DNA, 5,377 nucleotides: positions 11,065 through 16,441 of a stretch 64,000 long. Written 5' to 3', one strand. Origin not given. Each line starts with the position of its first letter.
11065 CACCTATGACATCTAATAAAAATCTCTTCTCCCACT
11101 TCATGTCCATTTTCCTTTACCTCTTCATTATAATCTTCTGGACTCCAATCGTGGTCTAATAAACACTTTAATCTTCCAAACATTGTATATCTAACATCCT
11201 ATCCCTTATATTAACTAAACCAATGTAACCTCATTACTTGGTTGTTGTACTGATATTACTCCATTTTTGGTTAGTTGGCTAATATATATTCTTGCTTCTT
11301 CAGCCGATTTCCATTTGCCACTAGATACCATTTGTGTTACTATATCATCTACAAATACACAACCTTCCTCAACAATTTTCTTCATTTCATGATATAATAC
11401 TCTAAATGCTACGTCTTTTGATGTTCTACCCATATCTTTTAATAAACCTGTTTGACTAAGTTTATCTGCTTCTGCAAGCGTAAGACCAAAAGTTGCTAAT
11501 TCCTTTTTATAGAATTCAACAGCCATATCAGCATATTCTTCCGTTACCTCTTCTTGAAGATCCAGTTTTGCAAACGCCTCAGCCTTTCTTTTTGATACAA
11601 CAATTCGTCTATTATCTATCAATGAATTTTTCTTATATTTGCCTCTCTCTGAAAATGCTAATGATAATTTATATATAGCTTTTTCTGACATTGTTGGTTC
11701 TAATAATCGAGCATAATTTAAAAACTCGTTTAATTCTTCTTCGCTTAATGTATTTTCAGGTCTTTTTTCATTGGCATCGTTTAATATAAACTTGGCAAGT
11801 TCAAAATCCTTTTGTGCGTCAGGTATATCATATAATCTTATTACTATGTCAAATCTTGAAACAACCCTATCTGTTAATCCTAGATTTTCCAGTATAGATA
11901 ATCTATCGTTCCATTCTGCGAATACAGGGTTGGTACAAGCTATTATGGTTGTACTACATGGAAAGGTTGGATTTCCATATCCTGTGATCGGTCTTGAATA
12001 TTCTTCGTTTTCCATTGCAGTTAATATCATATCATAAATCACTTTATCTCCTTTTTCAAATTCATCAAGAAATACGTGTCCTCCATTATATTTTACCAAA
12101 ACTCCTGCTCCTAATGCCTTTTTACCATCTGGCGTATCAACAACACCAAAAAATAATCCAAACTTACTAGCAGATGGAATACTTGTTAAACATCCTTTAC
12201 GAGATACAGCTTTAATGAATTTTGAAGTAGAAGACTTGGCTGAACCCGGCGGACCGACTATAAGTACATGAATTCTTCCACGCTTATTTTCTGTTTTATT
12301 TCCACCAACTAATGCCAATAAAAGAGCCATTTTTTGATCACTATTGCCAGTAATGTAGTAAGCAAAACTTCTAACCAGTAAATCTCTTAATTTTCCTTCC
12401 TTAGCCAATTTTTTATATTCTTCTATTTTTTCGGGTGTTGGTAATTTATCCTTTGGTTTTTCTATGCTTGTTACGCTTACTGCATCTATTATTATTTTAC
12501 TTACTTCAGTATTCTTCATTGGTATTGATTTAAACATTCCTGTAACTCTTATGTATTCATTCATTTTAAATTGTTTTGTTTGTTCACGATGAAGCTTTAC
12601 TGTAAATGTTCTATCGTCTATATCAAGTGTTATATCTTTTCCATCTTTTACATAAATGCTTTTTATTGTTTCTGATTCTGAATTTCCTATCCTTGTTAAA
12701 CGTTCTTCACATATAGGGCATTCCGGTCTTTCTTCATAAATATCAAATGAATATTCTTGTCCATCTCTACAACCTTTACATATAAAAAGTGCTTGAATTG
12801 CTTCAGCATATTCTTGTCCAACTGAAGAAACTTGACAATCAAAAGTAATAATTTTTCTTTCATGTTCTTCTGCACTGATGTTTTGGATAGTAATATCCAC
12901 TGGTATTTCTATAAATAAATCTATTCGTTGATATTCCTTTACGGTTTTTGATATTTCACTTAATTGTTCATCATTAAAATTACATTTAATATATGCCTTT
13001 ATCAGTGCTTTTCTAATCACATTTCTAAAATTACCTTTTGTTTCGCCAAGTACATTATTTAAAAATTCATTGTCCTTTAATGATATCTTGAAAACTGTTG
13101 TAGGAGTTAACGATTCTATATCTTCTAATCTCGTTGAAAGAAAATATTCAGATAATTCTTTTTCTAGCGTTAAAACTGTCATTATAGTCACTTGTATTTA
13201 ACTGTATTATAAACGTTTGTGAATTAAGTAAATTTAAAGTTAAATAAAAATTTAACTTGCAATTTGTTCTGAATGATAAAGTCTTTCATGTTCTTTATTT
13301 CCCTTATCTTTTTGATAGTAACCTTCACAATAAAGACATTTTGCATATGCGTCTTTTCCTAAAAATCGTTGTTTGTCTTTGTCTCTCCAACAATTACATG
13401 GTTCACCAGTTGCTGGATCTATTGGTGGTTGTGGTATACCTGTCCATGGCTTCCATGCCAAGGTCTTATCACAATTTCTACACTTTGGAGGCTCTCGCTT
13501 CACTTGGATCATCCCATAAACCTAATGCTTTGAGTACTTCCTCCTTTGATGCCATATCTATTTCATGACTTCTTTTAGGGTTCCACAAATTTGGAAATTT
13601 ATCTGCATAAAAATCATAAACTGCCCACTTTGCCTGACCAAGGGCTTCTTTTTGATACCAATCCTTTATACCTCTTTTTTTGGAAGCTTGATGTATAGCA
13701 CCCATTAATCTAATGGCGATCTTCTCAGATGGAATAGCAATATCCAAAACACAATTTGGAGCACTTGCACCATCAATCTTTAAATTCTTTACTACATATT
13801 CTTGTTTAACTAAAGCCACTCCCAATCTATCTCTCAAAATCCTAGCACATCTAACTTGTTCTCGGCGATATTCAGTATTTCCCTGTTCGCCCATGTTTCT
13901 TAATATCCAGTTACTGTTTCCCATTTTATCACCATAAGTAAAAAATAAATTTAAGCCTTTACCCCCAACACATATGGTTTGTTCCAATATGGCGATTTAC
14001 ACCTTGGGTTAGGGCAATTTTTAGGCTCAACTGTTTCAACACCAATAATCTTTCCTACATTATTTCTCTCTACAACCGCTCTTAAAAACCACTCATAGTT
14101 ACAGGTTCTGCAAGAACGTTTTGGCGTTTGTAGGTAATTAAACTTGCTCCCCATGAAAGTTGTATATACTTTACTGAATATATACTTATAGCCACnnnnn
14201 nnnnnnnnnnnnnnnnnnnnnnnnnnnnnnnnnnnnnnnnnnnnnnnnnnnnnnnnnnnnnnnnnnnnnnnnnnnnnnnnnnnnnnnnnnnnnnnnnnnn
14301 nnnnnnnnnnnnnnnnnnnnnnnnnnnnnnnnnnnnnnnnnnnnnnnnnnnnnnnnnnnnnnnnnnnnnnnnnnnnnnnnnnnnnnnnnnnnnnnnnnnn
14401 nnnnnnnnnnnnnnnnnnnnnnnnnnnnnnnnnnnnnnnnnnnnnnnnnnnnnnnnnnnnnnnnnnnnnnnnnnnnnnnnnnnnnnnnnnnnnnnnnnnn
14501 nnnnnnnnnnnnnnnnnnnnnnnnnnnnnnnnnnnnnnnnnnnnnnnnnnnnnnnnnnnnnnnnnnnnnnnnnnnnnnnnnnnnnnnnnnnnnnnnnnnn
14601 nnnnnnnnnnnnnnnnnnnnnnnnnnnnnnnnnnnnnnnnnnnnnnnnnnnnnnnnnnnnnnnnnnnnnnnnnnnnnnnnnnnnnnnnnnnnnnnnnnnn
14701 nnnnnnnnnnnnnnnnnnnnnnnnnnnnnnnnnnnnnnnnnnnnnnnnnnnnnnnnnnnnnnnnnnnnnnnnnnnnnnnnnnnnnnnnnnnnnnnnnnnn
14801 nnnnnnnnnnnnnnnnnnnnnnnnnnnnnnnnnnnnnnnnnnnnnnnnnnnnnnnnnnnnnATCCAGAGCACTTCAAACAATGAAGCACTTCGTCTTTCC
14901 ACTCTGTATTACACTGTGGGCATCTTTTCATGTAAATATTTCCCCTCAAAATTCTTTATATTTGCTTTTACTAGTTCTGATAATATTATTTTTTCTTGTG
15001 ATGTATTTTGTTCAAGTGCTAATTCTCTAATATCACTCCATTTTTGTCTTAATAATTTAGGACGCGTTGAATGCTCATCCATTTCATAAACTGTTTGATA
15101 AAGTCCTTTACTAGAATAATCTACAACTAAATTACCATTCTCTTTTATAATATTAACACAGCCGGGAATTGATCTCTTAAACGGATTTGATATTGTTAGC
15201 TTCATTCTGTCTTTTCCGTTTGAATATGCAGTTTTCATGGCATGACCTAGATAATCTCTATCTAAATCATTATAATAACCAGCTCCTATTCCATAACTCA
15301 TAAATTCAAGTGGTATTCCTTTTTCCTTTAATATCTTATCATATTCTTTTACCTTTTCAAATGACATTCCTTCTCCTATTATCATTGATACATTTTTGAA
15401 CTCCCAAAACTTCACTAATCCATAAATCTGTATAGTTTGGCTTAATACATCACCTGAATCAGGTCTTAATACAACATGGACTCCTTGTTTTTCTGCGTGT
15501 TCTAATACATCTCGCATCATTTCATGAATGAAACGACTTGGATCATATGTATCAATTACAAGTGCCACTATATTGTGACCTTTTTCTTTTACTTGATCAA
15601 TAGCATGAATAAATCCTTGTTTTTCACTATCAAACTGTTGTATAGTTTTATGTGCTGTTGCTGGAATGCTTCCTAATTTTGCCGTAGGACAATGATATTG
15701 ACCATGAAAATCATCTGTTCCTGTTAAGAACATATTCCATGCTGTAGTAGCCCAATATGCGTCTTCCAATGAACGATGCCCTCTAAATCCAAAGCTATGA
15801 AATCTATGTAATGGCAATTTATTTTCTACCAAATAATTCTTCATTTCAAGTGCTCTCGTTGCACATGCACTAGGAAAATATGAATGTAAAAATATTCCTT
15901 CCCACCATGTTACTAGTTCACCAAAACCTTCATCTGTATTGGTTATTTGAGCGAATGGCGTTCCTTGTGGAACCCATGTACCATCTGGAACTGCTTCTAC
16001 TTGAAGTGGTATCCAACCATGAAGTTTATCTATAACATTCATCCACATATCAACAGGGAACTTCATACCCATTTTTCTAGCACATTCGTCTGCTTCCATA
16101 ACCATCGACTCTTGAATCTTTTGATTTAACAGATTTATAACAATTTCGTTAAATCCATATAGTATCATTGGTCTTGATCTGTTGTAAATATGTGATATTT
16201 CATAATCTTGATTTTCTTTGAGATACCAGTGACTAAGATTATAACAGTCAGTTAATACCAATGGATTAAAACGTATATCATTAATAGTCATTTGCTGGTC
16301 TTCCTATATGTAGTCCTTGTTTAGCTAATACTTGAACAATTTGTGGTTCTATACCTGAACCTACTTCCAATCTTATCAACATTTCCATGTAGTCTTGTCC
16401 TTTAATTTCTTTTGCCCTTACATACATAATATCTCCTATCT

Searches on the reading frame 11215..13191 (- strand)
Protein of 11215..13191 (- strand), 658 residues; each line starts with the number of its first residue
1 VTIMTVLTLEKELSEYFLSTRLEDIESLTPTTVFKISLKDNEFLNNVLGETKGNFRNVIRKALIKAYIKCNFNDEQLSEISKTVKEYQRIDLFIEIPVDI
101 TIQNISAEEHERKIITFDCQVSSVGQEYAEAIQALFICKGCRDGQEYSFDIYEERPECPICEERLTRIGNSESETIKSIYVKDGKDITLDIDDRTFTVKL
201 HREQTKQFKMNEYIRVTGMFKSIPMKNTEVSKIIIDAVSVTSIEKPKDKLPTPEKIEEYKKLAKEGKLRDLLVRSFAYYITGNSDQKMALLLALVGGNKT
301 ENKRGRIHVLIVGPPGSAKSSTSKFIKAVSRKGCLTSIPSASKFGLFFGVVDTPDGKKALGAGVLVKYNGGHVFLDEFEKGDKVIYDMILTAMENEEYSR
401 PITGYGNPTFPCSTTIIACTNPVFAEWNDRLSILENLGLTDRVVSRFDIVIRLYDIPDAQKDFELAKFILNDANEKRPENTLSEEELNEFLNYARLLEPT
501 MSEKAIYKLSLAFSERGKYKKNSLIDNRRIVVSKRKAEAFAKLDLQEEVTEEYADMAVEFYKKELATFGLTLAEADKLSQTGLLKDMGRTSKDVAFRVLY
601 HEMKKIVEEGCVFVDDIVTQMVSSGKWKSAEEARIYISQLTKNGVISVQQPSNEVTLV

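Call 9: search_protein_families(library=phrogs, proteins=[window:11215-13191:-], max_evalue=0.001)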
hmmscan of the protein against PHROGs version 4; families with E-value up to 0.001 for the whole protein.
window:11215-13191:- (658 aa): 1 family
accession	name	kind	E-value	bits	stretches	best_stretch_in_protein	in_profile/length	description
phrog_10371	-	DNA, RNA and nucleotide metabolism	3.9e-64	218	1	95-646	95-671/683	DNA helicase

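Call 12: search_dna_similar(query=window:11215-13191:-, collection=phages, mode=protein, max_rows=15)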
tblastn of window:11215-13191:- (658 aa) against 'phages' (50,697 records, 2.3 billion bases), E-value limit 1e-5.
Records with a match: 17; places in all: 17; records where one place covers at least 80% of the query: 0.
Best place of each record, by identity: <60% 17.
By first word of the organism name: Halorubrum 6; Haloarcula 4; Thermococcus 3; Methanocaldococcus 2; Altiarchaeum 1; Haloarchaeal 1.
By host as written in the record: Halorubrum sp. 4; - 3; Methanocaldococcus fervens 2; Haloarcula sinaiiensis 2; Thermococcus sp. 'Bio pl 0405IT2' 2; Halorubrum sp. BL36 1; Halorubrum coriense 1; Thermococcus sp. Bio-pl-0405IT2 1; and 1 more.
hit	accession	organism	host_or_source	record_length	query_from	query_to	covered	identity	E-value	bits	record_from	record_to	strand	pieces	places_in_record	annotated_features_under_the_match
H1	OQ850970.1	Halorubrum tailed virus BLv36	Halorubrum sp. BL36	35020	194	623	65%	26.9%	2e-24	115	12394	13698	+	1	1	hypothetical protein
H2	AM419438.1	Halorubrum virus BJ1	hypersaline lake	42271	138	558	64%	26.2%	1e-18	97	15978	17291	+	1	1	hypothetical protein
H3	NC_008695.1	Halorubrum virus BJ1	hypersaline lake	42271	138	558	64%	26.2%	1e-18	97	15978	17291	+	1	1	DNA helicase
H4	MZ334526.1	Halorubrum tailed virus 29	Halorubrum sp.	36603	88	562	72%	23.3%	4e-15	86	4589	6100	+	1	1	MCM helicase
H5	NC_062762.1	Halorubrum tailed virus 29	Halorubrum sp.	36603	88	562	72%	23.3%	4e-15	86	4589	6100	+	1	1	DNA helicase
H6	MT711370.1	Methanocaldococcus fervens tailed virus 1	Methanocaldococcus fervens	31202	109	543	66%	25.3%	1e-14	84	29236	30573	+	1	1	hypothetical protein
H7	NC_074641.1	Methanocaldococcus fervens tailed virus 1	Methanocaldococcus fervens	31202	109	543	66%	25.3%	1e-14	84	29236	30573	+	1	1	hypothetical protein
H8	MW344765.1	Halorubrum virus Humcor1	Halorubrum coriense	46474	116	449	51%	27.5%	4e-13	79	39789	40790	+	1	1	mcm: minichromosome maintenance protein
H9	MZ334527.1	Haloarcula tailed virus 3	Halorubrum sp.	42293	272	562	44%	29.8%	1e-24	115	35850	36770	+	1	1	MCM helicase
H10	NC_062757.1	Haloarcula tailed virus 3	Halorubrum sp.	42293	272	562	44%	29.8%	1e-24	115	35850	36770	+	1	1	DNA helicase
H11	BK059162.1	Altiarchaeum virus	groundwater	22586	214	509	45%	29.3%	6e-17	91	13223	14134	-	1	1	mini-chromosome maintainance protein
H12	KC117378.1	Haloarcula sinaiiensis tailed virus 1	Haloarcula sinaiiensis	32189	304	566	40%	29.4%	6e-15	85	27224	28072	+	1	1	45: MCM DNA helicase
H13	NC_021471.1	Haloarcula sinaiiensis tailed virus 1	Haloarcula sinaiiensis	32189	304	566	40%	29.4%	6e-15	85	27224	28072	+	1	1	45: DNA helicase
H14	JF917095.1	Thermococcus prieurii virus 1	Thermococcus sp. Bio-pl-0405IT2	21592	254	505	38%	28.1%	3e-7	60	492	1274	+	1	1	predicted MCM2/3/5 family helicase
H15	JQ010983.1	Thermococcus prieurii virus 1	Thermococcus sp. 'Bio pl 0405IT2'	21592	254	505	38%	28.1%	3e-7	60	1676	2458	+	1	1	C-terminal part of the MCM2-like helicase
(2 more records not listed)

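Call 109: find_homologous_proteins(query=window:11215-13191:-, max_evalue=1e-20)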
Query window:11215-13191:- (658 aa): 5 proteins with E <= 1e-20 among 8000 candidates. Only proteins of 361 to 1152 residues were searched: fused or split forms outside these lengths cannot appear, so this answer is no evidence that the protein stands alone or is whole; lengths 'longer' or 'shorter' looks for them.
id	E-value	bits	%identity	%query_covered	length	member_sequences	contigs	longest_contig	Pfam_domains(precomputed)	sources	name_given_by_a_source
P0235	0.0e+0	1419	99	100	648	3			PF17855.8,PF00493.30,PF07728.21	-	-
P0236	8.1e-247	839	59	100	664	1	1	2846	PF00158.33,PF17855.8,PF00493.30,PF07728.21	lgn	-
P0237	8.2e-245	832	58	98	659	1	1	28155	PF17855.8,PF00493.30,PF07728.21,PF17207.10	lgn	-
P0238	3.9e-238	810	58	100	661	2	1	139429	PF00158.33,PF07724.21,PF17855.8,PF00493.30,PF07728.21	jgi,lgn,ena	-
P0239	2.8e-216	738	53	100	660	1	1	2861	PF17855.8,PF00493.30,PF07728.21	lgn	-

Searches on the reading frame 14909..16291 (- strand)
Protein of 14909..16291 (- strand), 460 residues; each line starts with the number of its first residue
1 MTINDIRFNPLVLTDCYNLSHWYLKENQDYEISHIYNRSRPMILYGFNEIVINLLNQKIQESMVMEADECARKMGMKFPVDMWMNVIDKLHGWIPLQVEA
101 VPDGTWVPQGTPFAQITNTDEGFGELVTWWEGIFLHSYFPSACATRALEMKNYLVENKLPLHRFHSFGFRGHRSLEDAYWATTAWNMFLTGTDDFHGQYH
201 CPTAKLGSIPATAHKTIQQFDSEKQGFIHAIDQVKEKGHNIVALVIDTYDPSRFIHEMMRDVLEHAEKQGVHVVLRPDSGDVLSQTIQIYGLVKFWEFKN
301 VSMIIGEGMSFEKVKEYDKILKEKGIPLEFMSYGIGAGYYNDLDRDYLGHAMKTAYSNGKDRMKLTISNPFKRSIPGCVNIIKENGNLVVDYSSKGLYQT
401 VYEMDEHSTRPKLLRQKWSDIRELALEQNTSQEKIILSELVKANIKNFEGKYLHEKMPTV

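Call 9: search_protein_families(library=phrogs, proteins=[window:14909-16291:-], max_evalue=0.001)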
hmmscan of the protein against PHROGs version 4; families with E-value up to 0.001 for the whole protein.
window:14909-16291:- (460 aa): 3 families
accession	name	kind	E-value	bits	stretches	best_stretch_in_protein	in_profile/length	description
phrog_448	-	other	2.8e-57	195.7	1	3-429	8-497/500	nicotinamide phosphoribosyl transferase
phrog_16547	-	other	4.9e-12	46.6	1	59-257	78-300/315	nicotinamide phosphoribosyl transferase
phrog_15800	-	other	3.3e-06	27.9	0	300-387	182-274/322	nicotinamide phosphoribosyl transferase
